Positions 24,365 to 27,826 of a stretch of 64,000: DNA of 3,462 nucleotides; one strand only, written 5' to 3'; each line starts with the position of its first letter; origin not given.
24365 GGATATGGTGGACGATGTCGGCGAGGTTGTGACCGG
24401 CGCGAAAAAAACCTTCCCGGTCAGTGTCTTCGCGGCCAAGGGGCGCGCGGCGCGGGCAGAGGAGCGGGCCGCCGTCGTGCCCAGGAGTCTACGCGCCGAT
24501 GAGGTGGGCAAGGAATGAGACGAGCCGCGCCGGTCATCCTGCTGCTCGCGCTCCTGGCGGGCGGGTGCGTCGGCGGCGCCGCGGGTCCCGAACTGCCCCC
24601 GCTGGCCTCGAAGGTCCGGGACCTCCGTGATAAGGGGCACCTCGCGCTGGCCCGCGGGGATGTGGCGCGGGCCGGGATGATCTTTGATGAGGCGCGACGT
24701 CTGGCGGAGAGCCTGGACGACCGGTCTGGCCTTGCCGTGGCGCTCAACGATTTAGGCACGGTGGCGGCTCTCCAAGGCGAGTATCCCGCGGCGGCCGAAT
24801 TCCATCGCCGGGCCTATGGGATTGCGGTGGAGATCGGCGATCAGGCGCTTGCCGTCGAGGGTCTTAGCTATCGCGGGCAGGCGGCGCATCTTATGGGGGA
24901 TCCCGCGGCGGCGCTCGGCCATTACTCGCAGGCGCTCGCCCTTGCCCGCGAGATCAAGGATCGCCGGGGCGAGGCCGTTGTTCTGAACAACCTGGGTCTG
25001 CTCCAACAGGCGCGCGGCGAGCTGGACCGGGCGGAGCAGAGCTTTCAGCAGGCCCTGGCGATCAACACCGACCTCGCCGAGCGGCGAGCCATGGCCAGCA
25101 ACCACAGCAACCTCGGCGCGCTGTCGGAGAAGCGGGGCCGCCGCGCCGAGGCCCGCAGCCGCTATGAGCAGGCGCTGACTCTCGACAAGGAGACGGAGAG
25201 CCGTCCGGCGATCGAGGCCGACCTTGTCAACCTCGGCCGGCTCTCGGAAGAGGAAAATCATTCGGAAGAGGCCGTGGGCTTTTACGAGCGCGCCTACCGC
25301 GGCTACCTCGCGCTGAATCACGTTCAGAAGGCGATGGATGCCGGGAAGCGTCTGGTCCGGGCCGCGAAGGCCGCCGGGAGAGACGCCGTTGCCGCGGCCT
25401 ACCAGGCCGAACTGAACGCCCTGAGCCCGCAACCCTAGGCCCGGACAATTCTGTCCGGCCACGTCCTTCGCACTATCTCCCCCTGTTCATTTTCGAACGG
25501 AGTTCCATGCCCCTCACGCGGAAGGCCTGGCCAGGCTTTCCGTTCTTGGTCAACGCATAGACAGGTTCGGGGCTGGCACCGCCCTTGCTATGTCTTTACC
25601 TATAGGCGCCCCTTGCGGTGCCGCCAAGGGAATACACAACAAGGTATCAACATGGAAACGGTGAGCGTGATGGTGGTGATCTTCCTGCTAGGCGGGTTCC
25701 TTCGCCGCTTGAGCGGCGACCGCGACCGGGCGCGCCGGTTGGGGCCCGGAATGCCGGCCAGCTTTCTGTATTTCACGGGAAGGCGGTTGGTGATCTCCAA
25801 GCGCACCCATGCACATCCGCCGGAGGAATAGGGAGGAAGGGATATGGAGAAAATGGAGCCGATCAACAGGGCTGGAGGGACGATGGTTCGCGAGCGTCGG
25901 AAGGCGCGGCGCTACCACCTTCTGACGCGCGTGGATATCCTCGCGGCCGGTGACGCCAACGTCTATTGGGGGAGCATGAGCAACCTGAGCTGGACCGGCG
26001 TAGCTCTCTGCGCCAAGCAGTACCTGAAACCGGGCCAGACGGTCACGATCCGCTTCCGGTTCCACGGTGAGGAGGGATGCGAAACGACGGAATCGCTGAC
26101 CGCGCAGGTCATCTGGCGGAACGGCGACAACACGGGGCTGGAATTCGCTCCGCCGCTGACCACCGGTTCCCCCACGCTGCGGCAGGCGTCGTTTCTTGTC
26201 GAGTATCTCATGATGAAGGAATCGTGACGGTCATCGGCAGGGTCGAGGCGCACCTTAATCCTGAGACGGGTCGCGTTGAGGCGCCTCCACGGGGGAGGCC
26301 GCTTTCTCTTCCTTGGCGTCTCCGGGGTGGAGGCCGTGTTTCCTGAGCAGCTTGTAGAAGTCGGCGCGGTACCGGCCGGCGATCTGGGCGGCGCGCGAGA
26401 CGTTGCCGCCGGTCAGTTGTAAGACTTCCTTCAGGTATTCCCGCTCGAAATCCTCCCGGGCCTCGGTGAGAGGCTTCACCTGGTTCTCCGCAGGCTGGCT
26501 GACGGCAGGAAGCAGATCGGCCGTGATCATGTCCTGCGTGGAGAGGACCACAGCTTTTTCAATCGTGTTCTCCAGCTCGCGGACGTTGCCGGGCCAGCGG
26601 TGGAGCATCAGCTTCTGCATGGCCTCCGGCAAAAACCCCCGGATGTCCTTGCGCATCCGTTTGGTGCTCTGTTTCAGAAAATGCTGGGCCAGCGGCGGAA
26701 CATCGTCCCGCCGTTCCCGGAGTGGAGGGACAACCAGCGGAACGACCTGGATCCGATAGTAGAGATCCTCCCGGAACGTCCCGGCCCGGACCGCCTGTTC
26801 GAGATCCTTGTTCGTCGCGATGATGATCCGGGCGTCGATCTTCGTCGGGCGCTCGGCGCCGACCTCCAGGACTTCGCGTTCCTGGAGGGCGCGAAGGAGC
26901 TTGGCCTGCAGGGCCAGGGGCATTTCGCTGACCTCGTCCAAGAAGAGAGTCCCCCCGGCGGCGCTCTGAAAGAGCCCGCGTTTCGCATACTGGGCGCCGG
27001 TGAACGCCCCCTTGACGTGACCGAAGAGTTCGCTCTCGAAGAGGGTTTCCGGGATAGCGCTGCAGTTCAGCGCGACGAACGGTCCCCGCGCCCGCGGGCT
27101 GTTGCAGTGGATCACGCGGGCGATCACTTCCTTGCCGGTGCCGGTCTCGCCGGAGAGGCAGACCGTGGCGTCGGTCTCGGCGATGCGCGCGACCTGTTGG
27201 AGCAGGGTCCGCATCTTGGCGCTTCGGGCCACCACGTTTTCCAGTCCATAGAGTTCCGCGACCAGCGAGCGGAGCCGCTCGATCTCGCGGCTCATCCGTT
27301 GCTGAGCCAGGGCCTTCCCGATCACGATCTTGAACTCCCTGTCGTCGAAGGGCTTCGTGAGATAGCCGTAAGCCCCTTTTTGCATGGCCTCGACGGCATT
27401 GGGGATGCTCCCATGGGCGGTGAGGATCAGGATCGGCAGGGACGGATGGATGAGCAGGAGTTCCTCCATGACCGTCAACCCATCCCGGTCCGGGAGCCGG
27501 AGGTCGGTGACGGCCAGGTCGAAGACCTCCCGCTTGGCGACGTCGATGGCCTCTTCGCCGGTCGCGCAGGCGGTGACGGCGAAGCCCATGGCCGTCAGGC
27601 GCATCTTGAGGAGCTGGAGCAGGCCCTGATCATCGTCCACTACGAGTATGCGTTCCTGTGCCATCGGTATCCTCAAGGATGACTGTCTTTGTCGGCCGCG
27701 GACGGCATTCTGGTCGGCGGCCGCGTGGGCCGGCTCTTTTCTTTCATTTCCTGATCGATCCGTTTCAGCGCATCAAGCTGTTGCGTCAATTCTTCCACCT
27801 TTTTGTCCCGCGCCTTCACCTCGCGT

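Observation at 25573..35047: Sigma-54-wired envelope/c-di-GMP locus: kinase-lipoprotein-EBP operon divergent from a long operon of small membrane proteins, a PA2779/PA2778-like pair, PilZ, an HTH and an OMP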

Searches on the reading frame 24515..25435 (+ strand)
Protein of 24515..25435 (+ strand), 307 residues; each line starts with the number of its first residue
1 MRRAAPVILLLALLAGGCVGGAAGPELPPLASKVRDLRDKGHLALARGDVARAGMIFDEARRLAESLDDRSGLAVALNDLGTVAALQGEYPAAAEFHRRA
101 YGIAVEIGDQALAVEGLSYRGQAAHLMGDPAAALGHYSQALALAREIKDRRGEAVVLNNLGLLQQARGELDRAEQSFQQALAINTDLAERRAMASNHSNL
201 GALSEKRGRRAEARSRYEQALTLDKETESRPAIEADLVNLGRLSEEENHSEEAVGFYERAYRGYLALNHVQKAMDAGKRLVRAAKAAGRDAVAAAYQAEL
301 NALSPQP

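Call 10: search_protein_families(library=pfam, proteins=[window:24515-25435:+], max_evalue=0.01)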
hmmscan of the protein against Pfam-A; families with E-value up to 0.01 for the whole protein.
window:24515-25435:+ (307 aa): 13 families
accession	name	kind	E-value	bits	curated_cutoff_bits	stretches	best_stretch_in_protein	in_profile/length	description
PF13424.12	TPR_12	-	3.2e-31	107.8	30.1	3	118-184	7-75/77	Tetratricopeptide repeat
PF00515.34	TPR_1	-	9.4e-19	66.8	27.8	2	154-184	1-31/34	Tetratricopeptide repeat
PF07719.23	TPR_2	-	2.7e-18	64.9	27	3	156-185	3-32/34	Tetratricopeptide repeat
PF13176.12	TPR_7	-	5.3e-17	60.8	27.9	2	157-190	2-35/36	Tetratricopeptide repeat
PF17874.7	TPR_MalT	-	3e-11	43.6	45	1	119-193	45-119/336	MalT-like TPR region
PF13374.12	TPR_10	-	1.4e-10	41.3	27.5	1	156-184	4-32/42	Tetratricopeptide repeat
PF13181.12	TPR_8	-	6.5e-09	35.7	25.7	0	156-184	3-31/34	Tetratricopeptide repeat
PF07721.20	TPR_4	-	2.1e-05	25.2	27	0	155-177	2-24/26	Tetratricopeptide repeat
PF13414.12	TPR_11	-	0.0011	19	26.8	0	166-189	6-29/42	TPR repeat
PF13431.12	TPR_17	-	0.0022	18.6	24.4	0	154-175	13-34/34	Tetratricopeptide repeat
PF25063.1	ARM_TT21_C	-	0.0031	17.9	35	0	168-228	109-163/209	Tetratricopeptide repeat protein 21 C-terminal ARM domain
PF14938.12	SNAP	-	0.0042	17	25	1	169-267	89-188/282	Soluble NSF attachment protein, SNAP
PF13428.12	TPR_14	-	0.0044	18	23.5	0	200-226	7-33/44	Tetratricopeptide repeat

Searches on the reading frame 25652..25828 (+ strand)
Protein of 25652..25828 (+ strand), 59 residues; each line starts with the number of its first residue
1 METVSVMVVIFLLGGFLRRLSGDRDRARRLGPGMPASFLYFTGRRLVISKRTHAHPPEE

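Call 10: search_protein_families(library=pfam, proteins=[window:25652-25828:+], max_evalue=0.01)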
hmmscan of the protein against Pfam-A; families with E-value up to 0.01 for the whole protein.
window:25652-25828:+ (59 aa): 0 families

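Call 33: search_protein_families(library=ncbifam, proteins=[window:25652-25828:+], max_evalue=0.01)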
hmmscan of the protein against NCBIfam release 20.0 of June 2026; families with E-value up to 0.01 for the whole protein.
window:25652-25828:+ (59 aa): 0 families

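Call 85: find_homologous_proteins(query=A7, max_evalue=0.01)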
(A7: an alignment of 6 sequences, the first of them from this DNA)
Query A7 (6 sequences) (59 aa, profile of the alignment): 54 proteins with E <= 0.01 among 200 candidates.
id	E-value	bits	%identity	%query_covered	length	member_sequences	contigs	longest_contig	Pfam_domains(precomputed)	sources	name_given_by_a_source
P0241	1.7e-25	106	45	86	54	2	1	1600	-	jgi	-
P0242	2.1e-25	106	47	86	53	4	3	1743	-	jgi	-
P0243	2.4e-25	106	43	86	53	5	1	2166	-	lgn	-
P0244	4.1e-25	105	43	86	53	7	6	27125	-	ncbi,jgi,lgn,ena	-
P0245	5.4e-25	105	49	86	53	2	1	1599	-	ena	-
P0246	8.6e-25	104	42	88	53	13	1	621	-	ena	-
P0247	9.1e-25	104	43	86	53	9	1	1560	-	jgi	jgi:hypothetical protein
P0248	1.3e-24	103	43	86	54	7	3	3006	-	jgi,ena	-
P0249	3.6e-24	102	47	86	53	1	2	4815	-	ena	-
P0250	4.3e-24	102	43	86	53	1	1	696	-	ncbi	-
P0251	5.3e-24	101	43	86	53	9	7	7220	-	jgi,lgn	jgi:hypothetical protein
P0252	1.1e-23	100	40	88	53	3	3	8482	-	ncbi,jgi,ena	-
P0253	2.7e-23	99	43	90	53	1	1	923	-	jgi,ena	jgi:hypothetical protein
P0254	1.3e-22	97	45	86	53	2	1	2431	-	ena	-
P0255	1.7e-22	97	45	86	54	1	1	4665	-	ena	-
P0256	2.1e-22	96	43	86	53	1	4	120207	-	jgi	jgi:hypothetical protein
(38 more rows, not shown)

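Call 86: find_encoding_contigs(protein=P0256, flank=8000, max_places=2)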
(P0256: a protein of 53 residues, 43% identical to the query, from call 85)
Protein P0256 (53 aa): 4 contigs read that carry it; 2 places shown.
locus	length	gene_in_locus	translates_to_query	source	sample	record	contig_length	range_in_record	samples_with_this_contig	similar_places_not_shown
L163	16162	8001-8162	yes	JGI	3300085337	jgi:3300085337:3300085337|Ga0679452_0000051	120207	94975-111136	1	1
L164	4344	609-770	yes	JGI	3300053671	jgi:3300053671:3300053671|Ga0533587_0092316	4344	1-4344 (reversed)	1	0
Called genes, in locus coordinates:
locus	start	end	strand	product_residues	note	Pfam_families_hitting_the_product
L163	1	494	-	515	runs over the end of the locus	PF00672:HAMP, PF00512:HisKA, PF02518:HATPase_c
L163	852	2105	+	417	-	-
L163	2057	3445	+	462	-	PF00535:Glycos_transf_2 (weak)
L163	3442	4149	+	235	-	PF05552:MS_channel_1st_1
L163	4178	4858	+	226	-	PF19027:DUF5752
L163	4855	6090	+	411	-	PF21269:TreT_GT1, PF20706:GT4-conflict (weak), PF00534:Glycos_transf_1, PF13692:Glyco_trans_1_4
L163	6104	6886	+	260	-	PF02358:Trehalose_PPase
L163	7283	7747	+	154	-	-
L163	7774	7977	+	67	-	-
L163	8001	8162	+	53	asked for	-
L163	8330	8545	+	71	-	PF07238:PilZ (weak)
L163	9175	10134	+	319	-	-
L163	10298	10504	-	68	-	-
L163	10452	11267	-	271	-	-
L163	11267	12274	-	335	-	-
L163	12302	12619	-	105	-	-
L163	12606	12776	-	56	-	-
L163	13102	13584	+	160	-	PF07238:PilZ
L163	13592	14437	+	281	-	PF03631:Virul_fac_BrkB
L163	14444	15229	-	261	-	PF00072:Response_reg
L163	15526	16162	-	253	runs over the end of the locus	PF00535:Glycos_transf_2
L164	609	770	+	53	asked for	-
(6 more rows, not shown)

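Call 87: find_encoding_contigs(protein=P0244, flank=8000, max_places=2)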
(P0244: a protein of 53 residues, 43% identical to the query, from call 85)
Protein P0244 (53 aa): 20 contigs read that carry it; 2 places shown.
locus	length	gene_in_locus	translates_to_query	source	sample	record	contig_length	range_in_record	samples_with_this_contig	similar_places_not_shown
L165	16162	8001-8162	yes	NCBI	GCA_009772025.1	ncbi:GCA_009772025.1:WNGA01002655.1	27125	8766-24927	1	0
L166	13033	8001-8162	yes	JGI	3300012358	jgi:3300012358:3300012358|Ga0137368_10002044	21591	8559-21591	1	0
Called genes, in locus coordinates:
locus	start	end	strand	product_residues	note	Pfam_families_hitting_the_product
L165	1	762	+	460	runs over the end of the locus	PF00535:Glycos_transf_2 (weak)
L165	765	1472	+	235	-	PF05552:MS_channel_1st_1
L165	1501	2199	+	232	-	PF19027:DUF5752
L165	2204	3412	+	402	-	PF21269:TreT_GT1, PF20706:GT4-conflict (weak), PF00534:Glycos_transf_1, PF13692:Glyco_trans_1_4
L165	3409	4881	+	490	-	PF00982:Glyco_transf_20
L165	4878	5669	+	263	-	PF02358:Trehalose_PPase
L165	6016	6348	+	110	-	PF11604:CusF_Ec (faint)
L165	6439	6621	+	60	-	-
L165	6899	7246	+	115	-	-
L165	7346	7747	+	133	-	-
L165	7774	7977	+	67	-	-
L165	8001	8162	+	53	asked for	-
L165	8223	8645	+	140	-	PF20332:DUF6627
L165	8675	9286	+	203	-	PF13529:Peptidase_C39_2, PF03412:Peptidase_C39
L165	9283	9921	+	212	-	PF00515:TPR_1 (faint), PF07719:TPR_2 (faint), PF13424:TPR_12 (faint), PF13428:TPR_14 (faint), PF13176:TPR_7 (faint), PF13432:TPR_16, PF17874:TPR_MalT (weak), PF14559:TPR_19 (faint), +2 more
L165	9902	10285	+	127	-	PF07238:PilZ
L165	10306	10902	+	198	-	-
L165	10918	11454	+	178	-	PF13505:OMP_b-brl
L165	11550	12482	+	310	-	-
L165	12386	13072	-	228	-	-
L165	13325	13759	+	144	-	PF19588:SxtJ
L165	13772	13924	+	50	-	PF19451:DUF5989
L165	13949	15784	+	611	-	PF02543:Carbam_trans_N, PF16861:Carbam_trans_C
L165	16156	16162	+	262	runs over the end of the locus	-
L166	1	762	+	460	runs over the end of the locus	PF00535:Glycos_transf_2 (weak)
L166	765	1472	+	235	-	PF05552:MS_channel_1st_1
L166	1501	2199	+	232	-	PF19027:DUF5752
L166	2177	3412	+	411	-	PF21269:TreT_GT1, PF20706:GT4-conflict (weak), PF00534:Glycos_transf_1, PF13692:Glyco_trans_1_4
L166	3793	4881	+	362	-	PF00982:Glyco_transf_20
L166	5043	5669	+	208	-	PF02358:Trehalose_PPase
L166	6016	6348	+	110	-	PF11604:CusF_Ec (faint)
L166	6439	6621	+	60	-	-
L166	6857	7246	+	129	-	-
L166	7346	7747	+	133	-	-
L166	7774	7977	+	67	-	-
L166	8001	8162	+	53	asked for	-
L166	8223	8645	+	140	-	PF20332:DUF6627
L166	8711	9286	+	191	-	PF13529:Peptidase_C39_2, PF03412:Peptidase_C39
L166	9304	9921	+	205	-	PF00515:TPR_1 (faint), PF07719:TPR_2 (faint), PF13424:TPR_12 (faint), PF13428:TPR_14 (faint), PF13176:TPR_7 (faint), PF13432:TPR_16, PF17874:TPR_MalT (weak), PF14559:TPR_19 (faint), +2 more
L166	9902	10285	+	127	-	PF07238:PilZ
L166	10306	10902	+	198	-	-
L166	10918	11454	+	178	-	PF13505:OMP_b-brl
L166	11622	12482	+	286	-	-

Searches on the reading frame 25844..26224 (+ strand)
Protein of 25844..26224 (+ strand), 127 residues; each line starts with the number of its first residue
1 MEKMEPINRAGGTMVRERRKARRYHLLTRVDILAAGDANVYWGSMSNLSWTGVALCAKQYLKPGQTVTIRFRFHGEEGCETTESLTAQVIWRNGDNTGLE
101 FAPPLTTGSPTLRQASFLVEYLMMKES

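Call 10: search_protein_families(library=pfam, proteins=[window:25844-26224:+], max_evalue=0.01)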
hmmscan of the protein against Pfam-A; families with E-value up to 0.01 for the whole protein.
window:25844-26224:+ (127 aa): 1 family
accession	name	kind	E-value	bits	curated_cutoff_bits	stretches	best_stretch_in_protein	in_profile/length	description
PF07238.19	PilZ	-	2.8e-11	44.1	22.5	1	17-107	1-90/102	PilZ domain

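Call 33: search_protein_families(library=ncbifam, proteins=[window:25844-26224:+], max_evalue=0.01)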
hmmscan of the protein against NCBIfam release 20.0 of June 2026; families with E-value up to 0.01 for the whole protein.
window:25844-26224:+ (127 aa): 1 family
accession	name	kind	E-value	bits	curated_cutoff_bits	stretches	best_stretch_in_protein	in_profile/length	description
TIGR02266.1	gmx_TIGR02266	paralog_domain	0.0022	18.1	68.7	1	36-98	12-71/96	TIGR02266 family protein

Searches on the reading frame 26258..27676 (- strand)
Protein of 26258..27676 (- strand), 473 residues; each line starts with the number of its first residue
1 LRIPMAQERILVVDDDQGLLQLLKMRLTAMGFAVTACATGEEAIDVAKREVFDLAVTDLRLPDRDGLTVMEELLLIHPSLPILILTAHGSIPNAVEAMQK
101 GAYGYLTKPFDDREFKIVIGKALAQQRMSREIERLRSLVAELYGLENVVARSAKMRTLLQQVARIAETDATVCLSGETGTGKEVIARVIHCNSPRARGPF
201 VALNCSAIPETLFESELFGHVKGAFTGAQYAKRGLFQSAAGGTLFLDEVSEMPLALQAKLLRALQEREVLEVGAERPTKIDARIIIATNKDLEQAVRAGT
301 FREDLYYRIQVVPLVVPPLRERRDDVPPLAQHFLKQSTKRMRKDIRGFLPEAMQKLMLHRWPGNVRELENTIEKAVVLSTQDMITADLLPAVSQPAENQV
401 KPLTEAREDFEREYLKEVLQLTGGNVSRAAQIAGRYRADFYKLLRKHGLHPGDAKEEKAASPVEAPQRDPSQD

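Call 10: search_protein_families(library=pfam, proteins=[window:26258-27676:-], max_evalue=0.01)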
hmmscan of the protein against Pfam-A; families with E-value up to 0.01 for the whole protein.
window:26258-27676:- (473 aa): 11 families
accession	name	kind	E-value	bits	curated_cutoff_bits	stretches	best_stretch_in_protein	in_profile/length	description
PF00158.32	Sigma54_activat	-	2.2e-70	236.2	20.2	1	149-314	2-167/168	Sigma-54 interaction domain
PF00072.30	Response_reg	-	4.3e-28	98.1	30.2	1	10-115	1-106/111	Response regulator receiver domain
PF25601.1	AAA_lid_14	-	3.2e-27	94.6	27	1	320-400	1-81/87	AAA+ ATPase lid domain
PF14532.12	Sigma54_activ_2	-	1.1e-20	74.8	25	1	149-319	1-138/138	Sigma-54 interaction domain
PF02954.25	HTH_8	-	1.3e-06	28.5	22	1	407-432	2-27/42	Bacterial regulatory protein, Fis family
PF07728.20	AAA_5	-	4.3e-06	27.2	22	1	172-289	2-122/139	AAA domain (dynein-related subfamily)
PF13191.12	AAA_16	-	0.00011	23.1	32.6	1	148-266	2-122/167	AAA ATPase domain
PF00004.35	AAA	-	0.0024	18.7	21.2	1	172-295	1-117/131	ATPase family associated with various cellular activities (AAA)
PF01078.27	Mg_chelatase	-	0.0027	17.6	20.3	0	227-285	93-151/207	Magnesium chelatase, subunit ChlI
PF13245.12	AAA_19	-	0.0055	17.3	25.1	0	241-273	91-124/134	AAA domain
PF06490.17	FleQ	-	0.01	16.6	22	0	9-91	1-81/108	Flagellar regulatory protein FleQ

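Call 33: search_protein_families(library=ncbifam, proteins=[window:26258-27676:-], max_evalue=0.01)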
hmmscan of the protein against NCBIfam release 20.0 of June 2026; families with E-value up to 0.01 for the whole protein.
window:26258-27676:- (473 aa): 117 families (the best 25 are shown)
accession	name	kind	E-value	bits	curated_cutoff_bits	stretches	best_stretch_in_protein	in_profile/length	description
NF011695.0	PRK15115.1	equivalog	3.4e-147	490.8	763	1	8-456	7-445/445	two-component system response regulator GlrR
NF008469.0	PRK11361.1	equivalog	2.4e-135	451.8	714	1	6-453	3-460/461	acetoacetate metabolism transcriptional regulator AtoC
TIGR01818.1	ntrC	equivalog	2e-124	415.9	558.6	1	10-411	1-400/463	nitrogen regulation protein NR(I)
TIGR02915.1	PEP_resp_reg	equivalog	3.7e-123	411.7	502.6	1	10-449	1-444/445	PEP-CTERM-box response regulator transcription factor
NF007689.0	PRK10365.1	equivalog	3.6e-117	391.8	760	1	9-437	7-432/441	sigma-54-dependent response regulator transcription factor ZraR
NF051870.1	NAssimRespRegNtrX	equivalog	4.4e-111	372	600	1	9-448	3-451/452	nitrogen assimilation response regulator NtrX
NF041946.1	LuxO_transreg_Vib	equivalog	9.4e-111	370.8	800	1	13-397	2-384/463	quorum-sensing sigma-54 dependent transcriptional regulator LuxO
TIGR01817.1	nifA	equivalog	7.3e-105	351.7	528.85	1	134-394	184-443/534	nif-specific transcriptional activator NifA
NF041552.1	TF_PrdR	equivalog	2.3e-103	346.5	795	1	144-443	265-572/577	sigma-54 dependent transcriptional regulator PrdR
NF008176.1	PRK10923.1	equivalog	9.9e-103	344.2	620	1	5-392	1-385/469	nitrogen regulation protein NR(I)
NF038308.1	RNA_repair_RtcR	equivalog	1.6e-99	334.2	650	1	90-411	122-452/530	RNA repair transcriptional activator RtcR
NF003451.0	PRK05022.1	equivalog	1.6e-99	334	476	1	136-450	180-511/512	nitric oxide reductase transcriptional regulator NorR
NF049963.1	RespRegFlgRCampy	domain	1.1e-94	317.8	750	1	10-434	3-414/429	fla regulon two-component system response regulator FlgR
NF050807.1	TransRegFlbDCaul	equivalog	2e-93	313.7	750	1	9-394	2-366/454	sigma-54-dependent transcriptional regulator FlbD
TIGR02329.1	propionate_PrpR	equivalog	5.3e-83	279.4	499.2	1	128-445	196-525/526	propionate catabolism operon regulatory protein PrpR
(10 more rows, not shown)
